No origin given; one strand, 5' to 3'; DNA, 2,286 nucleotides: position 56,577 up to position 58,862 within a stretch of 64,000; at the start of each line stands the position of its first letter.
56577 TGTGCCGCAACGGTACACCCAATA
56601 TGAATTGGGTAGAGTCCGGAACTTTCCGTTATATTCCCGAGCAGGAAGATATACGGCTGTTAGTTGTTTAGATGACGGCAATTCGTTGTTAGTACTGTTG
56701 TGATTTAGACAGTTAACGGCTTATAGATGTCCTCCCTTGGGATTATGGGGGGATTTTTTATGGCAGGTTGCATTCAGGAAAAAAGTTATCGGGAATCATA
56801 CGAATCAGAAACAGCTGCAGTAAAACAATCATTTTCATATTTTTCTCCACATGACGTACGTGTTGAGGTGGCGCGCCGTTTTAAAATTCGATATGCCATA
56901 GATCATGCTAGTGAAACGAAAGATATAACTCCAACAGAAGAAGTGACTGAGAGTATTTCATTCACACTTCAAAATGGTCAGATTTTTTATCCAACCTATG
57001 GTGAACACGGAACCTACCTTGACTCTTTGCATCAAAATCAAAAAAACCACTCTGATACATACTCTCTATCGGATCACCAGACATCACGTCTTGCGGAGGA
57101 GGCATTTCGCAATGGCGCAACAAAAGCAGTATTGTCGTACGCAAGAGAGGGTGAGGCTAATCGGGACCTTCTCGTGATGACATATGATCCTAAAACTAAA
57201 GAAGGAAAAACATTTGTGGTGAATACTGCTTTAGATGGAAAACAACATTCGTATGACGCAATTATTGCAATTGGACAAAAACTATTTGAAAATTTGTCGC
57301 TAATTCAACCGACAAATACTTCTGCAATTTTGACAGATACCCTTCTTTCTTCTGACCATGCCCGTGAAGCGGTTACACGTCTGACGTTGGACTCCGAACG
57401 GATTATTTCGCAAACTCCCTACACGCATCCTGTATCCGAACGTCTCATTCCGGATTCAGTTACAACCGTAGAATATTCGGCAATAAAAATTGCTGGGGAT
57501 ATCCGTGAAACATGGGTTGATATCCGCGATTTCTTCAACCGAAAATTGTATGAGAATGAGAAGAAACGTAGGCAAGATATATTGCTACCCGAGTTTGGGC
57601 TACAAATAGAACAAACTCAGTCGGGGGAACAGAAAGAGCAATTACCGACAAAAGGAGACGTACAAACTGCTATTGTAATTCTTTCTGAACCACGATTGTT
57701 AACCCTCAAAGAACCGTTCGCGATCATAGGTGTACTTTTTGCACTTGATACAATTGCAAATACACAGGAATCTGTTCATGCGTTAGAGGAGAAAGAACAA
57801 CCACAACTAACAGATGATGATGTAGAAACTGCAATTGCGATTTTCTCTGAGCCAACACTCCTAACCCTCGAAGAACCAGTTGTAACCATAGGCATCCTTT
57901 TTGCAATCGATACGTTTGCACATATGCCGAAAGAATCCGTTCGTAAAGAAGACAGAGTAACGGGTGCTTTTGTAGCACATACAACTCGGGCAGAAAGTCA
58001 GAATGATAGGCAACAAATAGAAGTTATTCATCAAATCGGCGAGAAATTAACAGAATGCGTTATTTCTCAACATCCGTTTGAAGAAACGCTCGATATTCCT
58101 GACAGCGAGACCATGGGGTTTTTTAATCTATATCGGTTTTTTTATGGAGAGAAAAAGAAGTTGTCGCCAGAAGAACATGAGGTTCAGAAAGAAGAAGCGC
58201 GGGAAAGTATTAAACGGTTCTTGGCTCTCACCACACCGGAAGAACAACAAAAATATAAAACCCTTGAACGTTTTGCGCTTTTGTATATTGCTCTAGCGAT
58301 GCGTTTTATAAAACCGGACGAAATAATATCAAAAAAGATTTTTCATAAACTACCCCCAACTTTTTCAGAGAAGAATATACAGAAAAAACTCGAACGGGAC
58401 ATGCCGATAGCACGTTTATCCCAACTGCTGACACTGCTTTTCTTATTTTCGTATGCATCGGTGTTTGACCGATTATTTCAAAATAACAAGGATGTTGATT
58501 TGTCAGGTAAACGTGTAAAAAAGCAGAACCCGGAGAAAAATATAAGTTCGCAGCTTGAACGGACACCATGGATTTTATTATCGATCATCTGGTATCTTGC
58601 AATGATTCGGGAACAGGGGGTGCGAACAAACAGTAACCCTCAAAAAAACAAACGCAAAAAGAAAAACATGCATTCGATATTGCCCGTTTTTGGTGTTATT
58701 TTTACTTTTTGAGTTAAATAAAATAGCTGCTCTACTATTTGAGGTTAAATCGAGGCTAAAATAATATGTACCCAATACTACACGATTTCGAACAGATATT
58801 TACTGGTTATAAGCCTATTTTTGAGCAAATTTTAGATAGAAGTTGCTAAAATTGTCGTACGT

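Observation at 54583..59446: AT-rich accessory segment ending at the 3' end of tRNA-Glu, made up almost entirely of uncharacterised genes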

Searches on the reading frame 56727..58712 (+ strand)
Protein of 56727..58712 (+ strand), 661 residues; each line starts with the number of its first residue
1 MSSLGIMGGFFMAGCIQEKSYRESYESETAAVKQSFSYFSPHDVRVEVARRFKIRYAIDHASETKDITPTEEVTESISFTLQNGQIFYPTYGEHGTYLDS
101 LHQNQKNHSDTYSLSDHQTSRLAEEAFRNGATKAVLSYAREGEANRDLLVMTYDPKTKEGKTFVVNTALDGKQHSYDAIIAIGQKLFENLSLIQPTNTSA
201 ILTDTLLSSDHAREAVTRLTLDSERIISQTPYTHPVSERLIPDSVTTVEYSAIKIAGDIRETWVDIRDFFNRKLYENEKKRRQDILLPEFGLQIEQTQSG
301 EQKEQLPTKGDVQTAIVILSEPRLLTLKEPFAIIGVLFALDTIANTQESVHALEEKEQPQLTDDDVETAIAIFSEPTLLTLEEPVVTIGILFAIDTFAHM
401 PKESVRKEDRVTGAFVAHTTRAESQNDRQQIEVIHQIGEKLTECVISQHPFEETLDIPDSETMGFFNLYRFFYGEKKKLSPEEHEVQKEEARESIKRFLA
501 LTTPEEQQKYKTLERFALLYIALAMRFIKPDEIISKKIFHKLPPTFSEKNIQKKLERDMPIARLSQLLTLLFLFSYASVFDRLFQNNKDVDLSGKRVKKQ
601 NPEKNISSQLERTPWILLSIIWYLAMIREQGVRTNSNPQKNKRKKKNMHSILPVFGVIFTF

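Call 4: search_protein_families(library=pfam, proteins=[window:56727-58712:+], max_evalue=0.1)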
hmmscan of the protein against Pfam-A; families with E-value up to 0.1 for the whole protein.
window:56727-58712:+ (661 aa): 0 families

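Call 5: search_protein_families(library=ncbifam, proteins=[window:56727-58712:+], max_evalue=0.1)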
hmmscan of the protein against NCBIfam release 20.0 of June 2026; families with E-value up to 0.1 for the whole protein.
window:56727-58712:+ (661 aa): 1 family
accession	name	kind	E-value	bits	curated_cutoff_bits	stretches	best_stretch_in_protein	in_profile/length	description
TIGR04406.1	LPS_export_lptB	equivalog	0.0097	15.2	240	1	272-372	105-201/239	LPS export ABC transporter ATP-binding protein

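Call 6: search_protein_families(library=padloc, proteins=[window:56727-58712:+], max_evalue=0.1)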
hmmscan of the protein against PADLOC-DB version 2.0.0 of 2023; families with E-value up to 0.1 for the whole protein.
window:56727-58712:+ (661 aa): 0 families

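Call 7: search_protein_families(library=phrogs, proteins=[window:56727-58712:+], max_evalue=0.1)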
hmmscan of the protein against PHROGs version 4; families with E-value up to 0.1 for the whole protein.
window:56727-58712:+ (661 aa): 1 family
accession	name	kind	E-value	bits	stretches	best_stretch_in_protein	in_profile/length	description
phrog_23675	-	unknown function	0.074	13.9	0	266-334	5-69/143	-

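Call 21: find_homologous_proteins(query=window:56727-58712:+, max_evalue=0.001)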
Query window:56727-58712:+ (661 aa): 15 proteins with E <= 0.001 among 8000 candidates.
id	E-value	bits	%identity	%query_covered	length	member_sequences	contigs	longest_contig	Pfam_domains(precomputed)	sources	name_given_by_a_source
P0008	0.0e+0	1464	100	100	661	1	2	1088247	-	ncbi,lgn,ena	-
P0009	2.1e-258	877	64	100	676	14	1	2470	-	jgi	-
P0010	3.1e-245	834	65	94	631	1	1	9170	-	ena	-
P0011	2.8e-239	814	63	98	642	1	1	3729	-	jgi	jgi:hypothetical protein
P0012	5.1e-234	797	60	100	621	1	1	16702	-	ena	-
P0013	1.8e-233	795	60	100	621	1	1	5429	-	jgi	-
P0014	9.0e-227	773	58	98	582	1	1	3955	-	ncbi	-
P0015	4.3e-224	764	62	94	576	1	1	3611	-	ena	-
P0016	5.3e-213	727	55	98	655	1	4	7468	-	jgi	jgi:hypothetical protein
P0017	4.2e-210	718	59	94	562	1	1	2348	-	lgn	-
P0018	2.1e-169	583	48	98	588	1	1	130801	-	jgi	jgi:hypothetical protein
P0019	1.2e-163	564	46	99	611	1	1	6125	-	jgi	jgi:hypothetical protein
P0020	1.3e-162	561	46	98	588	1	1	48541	-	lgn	-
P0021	2.1e-160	554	46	98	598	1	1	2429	-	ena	-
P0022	3.3e-29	120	33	43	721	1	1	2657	-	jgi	jgi:hypothetical protein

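Call 22: find_encoding_contigs(protein=P0018, flank=10000, max_places=2)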
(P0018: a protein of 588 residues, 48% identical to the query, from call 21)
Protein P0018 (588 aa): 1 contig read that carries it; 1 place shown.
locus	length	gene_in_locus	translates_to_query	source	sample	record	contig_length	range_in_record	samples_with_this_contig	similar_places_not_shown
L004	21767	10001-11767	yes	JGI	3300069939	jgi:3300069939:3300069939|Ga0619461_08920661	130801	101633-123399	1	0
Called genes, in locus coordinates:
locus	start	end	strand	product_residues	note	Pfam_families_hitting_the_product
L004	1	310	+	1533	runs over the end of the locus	-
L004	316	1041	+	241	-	-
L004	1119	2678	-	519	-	PF00117:GATase, PF07722:Peptidase_C26, PF02540:NAD_synthase (faint), PF00958:GMP_synt_C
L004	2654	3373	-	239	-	PF00156:Pribosyltran (weak)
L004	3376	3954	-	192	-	PF00156:Pribosyltran, PF14681:UPRTase (weak)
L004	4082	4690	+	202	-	PF13238:AAA_18, PF13189:Cytidylate_kin2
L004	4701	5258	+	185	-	PF01966:HD (weak)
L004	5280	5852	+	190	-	PF18915:DUF5667 (weak)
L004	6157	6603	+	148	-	PF22811:Zn_ribbon_NrdR, PF03477:ATP-cone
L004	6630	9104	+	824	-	PF00317:Ribonuc_red_lgN, PF02867:Ribonuc_red_lgC, PF12637:TSCPD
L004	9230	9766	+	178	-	PF01923:Cob_adeno_trans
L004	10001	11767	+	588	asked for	-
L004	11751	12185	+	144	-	PF14478:DUF4430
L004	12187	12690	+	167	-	PF20221:DUF6580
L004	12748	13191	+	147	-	-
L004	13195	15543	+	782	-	PF26449:DUF8128, PF01935:DUF87 (weak), PF02534:T4SS-DNA_transf (faint), PF10412:TrwB_AAD_bind (faint)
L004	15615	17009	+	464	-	PF18604:PreAtp-grasp (weak)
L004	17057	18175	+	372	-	PF01820:Dala_Dala_lig_N, PF02786:CPSase_L_D2, PF07478:Dala_Dala_lig_C, PF02222:ATP-grasp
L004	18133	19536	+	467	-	PF08245:Mur_ligase_M, PF02875:Mur_ligase_C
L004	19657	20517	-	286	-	PF13495:Phage_int_SAM_4, PF02899:Phage_int_SAM_1, PF00589:Phage_integrase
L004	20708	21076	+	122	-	PF04977:DivIC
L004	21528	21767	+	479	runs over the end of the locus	PF01336:tRNA_anti-codon, PF00152:tRNA-synt_2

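Call 23: find_encoding_contigs(protein=P0020, flank=10000, max_places=2)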
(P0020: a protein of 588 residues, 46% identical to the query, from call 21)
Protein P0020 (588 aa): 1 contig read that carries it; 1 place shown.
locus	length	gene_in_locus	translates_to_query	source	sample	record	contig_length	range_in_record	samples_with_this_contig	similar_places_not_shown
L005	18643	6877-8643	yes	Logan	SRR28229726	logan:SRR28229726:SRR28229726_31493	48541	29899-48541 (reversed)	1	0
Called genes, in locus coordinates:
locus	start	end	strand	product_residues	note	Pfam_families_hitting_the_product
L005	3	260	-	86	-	?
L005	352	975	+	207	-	PF13238:AAA_18, PF13189:Cytidylate_kin2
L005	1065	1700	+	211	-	PF00702:Hydrolase, PF13419:HAD_2, PF13242:Hydrolase_like (weak)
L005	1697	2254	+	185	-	PF01966:HD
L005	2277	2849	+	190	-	-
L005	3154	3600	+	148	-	PF22811:Zn_ribbon_NrdR, PF03477:ATP-cone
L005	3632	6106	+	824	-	PF00317:Ribonuc_red_lgN, PF02867:Ribonuc_red_lgC, PF12637:TSCPD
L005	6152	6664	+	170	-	PF01923:Cob_adeno_trans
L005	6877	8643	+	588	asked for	-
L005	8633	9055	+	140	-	PF14478:DUF4430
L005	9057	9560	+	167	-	PF20221:DUF6580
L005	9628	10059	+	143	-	-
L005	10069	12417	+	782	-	PF26449:DUF8128, PF01935:DUF87 (weak), PF10412:TrwB_AAD_bind (faint)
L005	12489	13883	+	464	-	PF18604:PreAtp-grasp (weak), PF18105:PGM1_C (faint)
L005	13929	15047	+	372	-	PF01820:Dala_Dala_lig_N, PF02786:CPSase_L_D2, PF02222:ATP-grasp (faint), PF07478:Dala_Dala_lig_C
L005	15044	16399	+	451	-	PF08245:Mur_ligase_M, PF02875:Mur_ligase_C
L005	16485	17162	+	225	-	-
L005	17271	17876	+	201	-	-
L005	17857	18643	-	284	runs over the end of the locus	PF02899:Phage_int_SAM_1, PF13495:Phage_int_SAM_4, PF00589:Phage_integrase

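Call 24: find_encoding_contigs(protein=P0012, flank=10000, max_places=2)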
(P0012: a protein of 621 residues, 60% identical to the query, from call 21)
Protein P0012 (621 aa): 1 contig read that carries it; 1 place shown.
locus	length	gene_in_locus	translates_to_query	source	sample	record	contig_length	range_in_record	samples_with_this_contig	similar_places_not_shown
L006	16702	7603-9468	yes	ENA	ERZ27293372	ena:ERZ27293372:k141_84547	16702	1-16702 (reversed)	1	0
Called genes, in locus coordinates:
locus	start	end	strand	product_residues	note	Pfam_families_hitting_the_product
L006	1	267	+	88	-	?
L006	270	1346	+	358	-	-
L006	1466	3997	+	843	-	PF13401:AAA_22 (faint), PF12775:AAA_7 (faint), PF05496:RuvB_N (faint), PF06068:TIP49 (faint), PF04851:ResIII (faint), PF25199:nSTAND_NTPase5 (faint), PF00004:AAA, PF00004:AAA, +10 more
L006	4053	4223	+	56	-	-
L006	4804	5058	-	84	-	PF01541:GIY-YIG, PF10544:T5orf172 (weak)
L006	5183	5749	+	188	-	PF14378:PAP2_3 (weak), PF01569:PAP2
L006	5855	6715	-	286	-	PF02661:Fic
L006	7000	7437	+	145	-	PF14478:DUF4430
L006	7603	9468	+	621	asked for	-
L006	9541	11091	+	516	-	PF07884:VKOR, PF01180:DHO_dh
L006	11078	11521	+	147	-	PF00293:NUDIX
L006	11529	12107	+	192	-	PF06197:DUF998 (weak)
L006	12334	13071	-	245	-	PF05066:HARE-HTH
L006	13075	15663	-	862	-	PF04851:ResIII, PF00270:DEAD, PF19778:RE_endonuc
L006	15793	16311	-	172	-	PF01936:NYN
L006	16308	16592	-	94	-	-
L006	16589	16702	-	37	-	?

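Call 34: search_solved_structures(query=A2, max_evalue=10, show_alignments=2)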
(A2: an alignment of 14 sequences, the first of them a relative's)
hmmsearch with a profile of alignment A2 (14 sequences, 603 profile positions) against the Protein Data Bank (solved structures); distinct sequences matched with E-value up to 10: 5.
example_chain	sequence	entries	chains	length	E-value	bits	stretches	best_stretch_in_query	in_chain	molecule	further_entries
9oxa_R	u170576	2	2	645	0.048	15.3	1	461-569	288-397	Soluble cytochrome b562,Taste receptor type 2 member 43 | Taste receptor type 2 member 43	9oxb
9w0s_R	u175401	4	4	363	0.16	13.6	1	461-570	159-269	Taste receptor type 2 member 46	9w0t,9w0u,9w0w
9w0r_R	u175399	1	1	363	0.16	13.6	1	461-570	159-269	Taste receptor type 2 member 46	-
7xp4_R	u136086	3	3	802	0.56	11.8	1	461-570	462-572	Endoglucanase H,Taste receptor type 2 member 46,Endoglucanase H,Taste receptor type 2 memb | Endoglucanase H,Taste receptor type 2 member 46,Bitter taste recept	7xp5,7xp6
6ki9_A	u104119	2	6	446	1.1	10.8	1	71-124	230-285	FabMG, novel types of Enoyl-acyl carrier protein reductase | Enoyl-acyl carrier protein reductase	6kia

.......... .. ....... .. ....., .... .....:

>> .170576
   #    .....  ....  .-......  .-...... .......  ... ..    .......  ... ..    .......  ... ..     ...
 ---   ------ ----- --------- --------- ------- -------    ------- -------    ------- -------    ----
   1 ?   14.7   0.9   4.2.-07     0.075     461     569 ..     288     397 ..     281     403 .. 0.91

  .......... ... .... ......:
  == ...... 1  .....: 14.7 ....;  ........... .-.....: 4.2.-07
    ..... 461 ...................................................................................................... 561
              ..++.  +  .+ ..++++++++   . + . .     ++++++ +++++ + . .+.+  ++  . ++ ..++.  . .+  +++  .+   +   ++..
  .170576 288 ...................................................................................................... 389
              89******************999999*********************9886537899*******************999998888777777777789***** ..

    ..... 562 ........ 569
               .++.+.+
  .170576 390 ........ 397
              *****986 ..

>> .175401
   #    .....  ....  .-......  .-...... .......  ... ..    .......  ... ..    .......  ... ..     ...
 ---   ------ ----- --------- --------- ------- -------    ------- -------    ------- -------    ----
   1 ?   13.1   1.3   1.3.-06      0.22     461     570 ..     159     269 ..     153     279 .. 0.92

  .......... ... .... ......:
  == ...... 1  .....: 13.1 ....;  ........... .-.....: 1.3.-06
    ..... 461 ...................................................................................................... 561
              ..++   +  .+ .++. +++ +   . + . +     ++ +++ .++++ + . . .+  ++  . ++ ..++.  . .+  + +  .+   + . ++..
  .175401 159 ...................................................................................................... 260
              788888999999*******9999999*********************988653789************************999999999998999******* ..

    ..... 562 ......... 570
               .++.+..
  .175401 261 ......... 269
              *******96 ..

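Call 47: predict_structure(alignment_id=A2)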
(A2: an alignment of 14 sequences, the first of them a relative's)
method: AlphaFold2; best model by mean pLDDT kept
length: 661 residues; sequences in the alignment: 14
mean_pLDDT: 42.1   pTM: 0.29
mean pLDDT of the five models: 42.1, 37.9, 36.7, 36.3, 34.4
residues with pLDDT >= 90: 1; 70-90: 76; 50-70: 68; < 50: 516
segments of 3 or more residues with pLDDT < 50: 1-22, 42-47, 49-76, 89-101, 103-112, 141-143, 169-172, 219-283, 286-477, 493-661
pLDDT, mean of each block of 10 residues (from residue 1): 25 26 57 67 47 37 34 47 53 41 43 63 80 78 62 76 61 64 81 80 83 68 28 28 25 26 32 40 42 28 32 32 24 28 28 28 36 27 27 28 27 25 34 45 46 37 35 44 53 45 42 46 44 34 41 41 43 34 32 33 39 36 32 27 28 25 22
secondary structure, 60 per line:
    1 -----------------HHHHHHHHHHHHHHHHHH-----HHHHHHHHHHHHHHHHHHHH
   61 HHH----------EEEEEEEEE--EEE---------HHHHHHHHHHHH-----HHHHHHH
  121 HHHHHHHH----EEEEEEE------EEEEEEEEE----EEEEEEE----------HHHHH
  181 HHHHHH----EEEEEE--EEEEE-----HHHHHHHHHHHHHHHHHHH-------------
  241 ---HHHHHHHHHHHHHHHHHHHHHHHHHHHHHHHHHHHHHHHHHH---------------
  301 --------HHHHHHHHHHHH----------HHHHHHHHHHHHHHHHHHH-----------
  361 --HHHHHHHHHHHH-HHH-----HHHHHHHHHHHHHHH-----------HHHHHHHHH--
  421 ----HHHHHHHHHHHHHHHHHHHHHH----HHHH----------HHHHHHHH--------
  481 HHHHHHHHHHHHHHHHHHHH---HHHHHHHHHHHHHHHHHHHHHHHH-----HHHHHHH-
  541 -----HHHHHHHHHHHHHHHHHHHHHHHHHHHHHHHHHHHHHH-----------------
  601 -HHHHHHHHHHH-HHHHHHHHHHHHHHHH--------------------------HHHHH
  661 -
elements in order (helices of 4 or more, strands of 3 or more residues): H18-35 H41-63 E74-82 E85-87 H97-108 H114-128 E133-139 E146-154 E159-165 H176-186 E191-196 E199-203 H209-227 H244-285 H309-320 H331-349 H363-374 H384-398 H410-418 H425-446 H451-454 H465-472 H481-500 H504-527 H533-539 H546-583 H602-612 H614-629 H656-660
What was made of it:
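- The model is low-confidence (pLDDT 42, call 47), so fold hits are unreliable.
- Tried and rejected: P4 structure: the AF2 model is poor (pLDDT 42, call 47).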

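Call 53: find_encoding_contigs(protein=P0010, flank=10000, max_places=2)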
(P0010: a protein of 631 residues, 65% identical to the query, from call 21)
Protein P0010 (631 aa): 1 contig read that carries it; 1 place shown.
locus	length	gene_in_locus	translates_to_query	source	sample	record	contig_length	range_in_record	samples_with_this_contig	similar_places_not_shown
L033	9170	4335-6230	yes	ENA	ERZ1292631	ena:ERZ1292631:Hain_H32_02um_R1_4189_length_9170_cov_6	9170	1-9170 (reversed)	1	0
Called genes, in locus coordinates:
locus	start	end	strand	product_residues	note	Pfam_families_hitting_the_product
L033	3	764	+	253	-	?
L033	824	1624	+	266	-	-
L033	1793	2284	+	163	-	-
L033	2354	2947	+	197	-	-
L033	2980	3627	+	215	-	PF01435:Peptidase_M48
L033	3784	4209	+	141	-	PF14478:DUF4430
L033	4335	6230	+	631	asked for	-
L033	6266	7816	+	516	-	PF07884:VKOR, PF01180:DHO_dh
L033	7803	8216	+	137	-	PF00293:NUDIX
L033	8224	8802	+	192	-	PF06197:DUF998 (weak)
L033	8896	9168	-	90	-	?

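Call 54: find_encoding_contigs(protein=P0016, flank=10000, max_places=4)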
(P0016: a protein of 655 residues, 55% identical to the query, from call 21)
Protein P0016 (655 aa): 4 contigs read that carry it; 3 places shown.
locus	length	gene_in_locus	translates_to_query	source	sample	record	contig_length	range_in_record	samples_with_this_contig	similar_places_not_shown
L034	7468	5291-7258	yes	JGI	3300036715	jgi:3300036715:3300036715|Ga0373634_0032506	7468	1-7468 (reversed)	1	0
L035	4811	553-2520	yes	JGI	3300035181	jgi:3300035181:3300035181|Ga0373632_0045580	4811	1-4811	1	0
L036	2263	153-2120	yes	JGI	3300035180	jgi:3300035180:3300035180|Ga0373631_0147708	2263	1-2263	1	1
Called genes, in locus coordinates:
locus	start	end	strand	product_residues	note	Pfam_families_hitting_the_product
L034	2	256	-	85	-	?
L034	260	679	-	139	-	PF08937:ThsB_TIR (weak)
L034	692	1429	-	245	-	-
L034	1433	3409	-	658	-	PF12728:HTH_17 (faint), PF02384:N6_Mtase, PF01170:UPF0020 (faint), PF06325:PrmA (weak), PF13847:Methyltransf_31 (weak), PF07669:Eco57I, PF12950:TaqI_C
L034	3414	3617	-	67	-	PF13560:HTH_31, PF12844:HTH_19, PF13443:HTH_26, PF01381:HTH_3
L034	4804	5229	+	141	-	PF14478:DUF4430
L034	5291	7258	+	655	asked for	-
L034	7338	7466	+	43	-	?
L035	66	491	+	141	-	PF14478:DUF4430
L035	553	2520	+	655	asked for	-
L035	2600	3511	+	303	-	PF01522:Polysacc_deac_1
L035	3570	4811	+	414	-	?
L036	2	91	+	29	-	?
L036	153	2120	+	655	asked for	-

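Call 55: find_encoding_contigs(protein=P0019, flank=10000, max_places=2)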
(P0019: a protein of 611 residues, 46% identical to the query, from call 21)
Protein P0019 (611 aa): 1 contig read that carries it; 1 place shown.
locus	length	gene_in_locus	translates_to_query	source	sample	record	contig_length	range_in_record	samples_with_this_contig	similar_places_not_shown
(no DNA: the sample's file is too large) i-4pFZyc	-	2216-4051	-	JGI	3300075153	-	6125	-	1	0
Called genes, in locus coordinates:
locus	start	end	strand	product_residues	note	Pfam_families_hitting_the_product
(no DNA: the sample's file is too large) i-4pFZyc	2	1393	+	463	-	?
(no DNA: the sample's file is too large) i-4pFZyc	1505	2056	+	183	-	PF01923:Cob_adeno_trans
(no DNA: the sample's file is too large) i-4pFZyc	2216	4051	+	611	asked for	-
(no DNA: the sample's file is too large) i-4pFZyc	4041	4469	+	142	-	PF14478:DUF4430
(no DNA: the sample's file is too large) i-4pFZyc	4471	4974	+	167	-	PF20221:DUF6580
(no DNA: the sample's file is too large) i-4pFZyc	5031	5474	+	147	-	-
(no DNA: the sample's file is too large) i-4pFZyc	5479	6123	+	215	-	?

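Call 71: search_protein_families(library=ncbifam, proteins=[L004:11751-12185:+, L004:12187-12690:+, L004:12748-13191:+, L004:13195-15543:+, L006:7000-7437:+, L004:9230-9766:+, L006:9541-11091:+], max_evalue=0.01)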
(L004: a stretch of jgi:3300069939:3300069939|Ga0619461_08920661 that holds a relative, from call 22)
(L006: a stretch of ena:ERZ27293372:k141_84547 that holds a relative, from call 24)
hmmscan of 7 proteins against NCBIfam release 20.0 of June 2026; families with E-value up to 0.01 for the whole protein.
L004:11751-12185:+ (144 aa): 0 families

L004:12187-12690:+ (167 aa): 0 families

L004:12748-13191:+ (147 aa): 0 families

L004:13195-15543:+ (782 aa): 8 families
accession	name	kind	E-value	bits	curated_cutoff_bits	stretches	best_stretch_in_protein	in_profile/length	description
TIGR03743.1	SXT_TraD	subfamily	1.4e-14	53.5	366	2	359-417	153-214/636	conjugative transfer system coupling protein TraD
TIGR03754.1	conj_TOL_TraD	equivalog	3.7e-12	45.6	647.55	1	367-426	169-226/643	type IV conjugative transfer system coupling protein TraD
NF045973.1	conju_CD1115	equivalog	1.1e-08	34.4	250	1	374-691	20-357/442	VirD4-like conjugal transfer protein, CD1115 family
NF041447.1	TrbC_conju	equivalog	5.1e-08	31.8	800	1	356-414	107-165/685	F-type conjugative transfer protein TrbC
NF053655.1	CedD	equivalog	0.0003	19.6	600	0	369-421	212-264/527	DNA-translocating ATPase CedD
NF040819.1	helicase_HerA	equivalog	0.002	16.8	970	0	374-420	152-199/561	DNA double-strand break repair helicase HerA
NF006486.0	PRK08903.1-6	equivalog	0.0025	17.4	307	1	370-414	28-72/222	DnaA regulatory inactivator Hda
TIGR02759.1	TraD_Ftype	equivalog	0.01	14.7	521.35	0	378-418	176-216/566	type IV conjugative transfer system coupling protein TraD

L006:7000-7437:+ (145 aa): 0 families

L004:9230-9766:+ (178 aa): 1 family
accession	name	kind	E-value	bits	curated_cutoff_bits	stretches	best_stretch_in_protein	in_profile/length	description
TIGR00636.1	PduO_Nterm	equivalog_domain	1.1e-49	168.5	108.45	1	4-169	1-170/171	cob(I)yrinic acid a,c-diamide adenosyltransferase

L006:9541-11091:+ (516 aa): 19 families
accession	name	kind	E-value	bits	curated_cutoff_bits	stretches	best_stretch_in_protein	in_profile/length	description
NF003651.0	PRK05286.2-4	equivalog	6.6e-87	291.6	448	1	166-515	21-376/377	quinone-dependent dihydroorotate dehydrogenase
NF003652.0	PRK05286.2-5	equivalog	3.5e-81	273.1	267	1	153-507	2-352/353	quinone-dependent dihydroorotate dehydrogenase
TIGR01036.1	pyrD_sub2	equivalog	1.3e-70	237.9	200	1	156-516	3-356/356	dihydroorotate dehydrogenase (quinone)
NF003645.0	PRK05286.1-2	equivalog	1.5e-68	231.3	366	1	154-514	5-354/359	quinone-dependent dihydroorotate dehydrogenase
NF003649.0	PRK05286.2-2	equivalog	2.8e-68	230.5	505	1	154-514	3-349/351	quinone-dependent dihydroorotate dehydrogenase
NF003650.0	PRK05286.2-3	equivalog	1.6e-64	218.2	477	1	189-514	61-388/393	quinone-dependent dihydroorotate dehydrogenase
NF003648.0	PRK05286.2-1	equivalog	1.4e-61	208.4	433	1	153-514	3-355/360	quinone-dependent dihydroorotate dehydrogenase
NF003646.0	PRK05286.1-4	equivalog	7.3e-57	192.7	457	1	157-495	5-336/341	quinone-dependent dihydroorotate dehydrogenase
NF003647.0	PRK05286.1-5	equivalog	7.6e-56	189.4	619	1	157-513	4-352/354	quinone-dependent dihydroorotate dehydrogenase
NF003644.0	PRK05286.1-1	equivalog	1.6e-49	168.8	418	1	153-491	2-332/336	quinone-dependent dihydroorotate dehydrogenase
NF041011.1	dihydoor_dh_Arch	equivalog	2.7e-24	85.8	330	1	204-513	2-286/289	dihydroorotate dehydrogenase PyrD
TIGR01037.2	pyrD_sub1_fam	subfamily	4.7e-24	85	270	1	201-513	1-298/300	dihydroorotate dehydrogenase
NF005574.0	PRK07259.1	equivalog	1.9e-23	82.8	269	1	199-513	3-301/304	dihydroorotate dehydrogenase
NF002702.0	PRK02506.1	equivalog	2e-17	63.3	301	1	226-512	31-307/313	dihydroorotate oxidase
NF011480.0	PRK14889.1-4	equivalog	7.7e-15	55.5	120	1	8-136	10-128/132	VKOR family protein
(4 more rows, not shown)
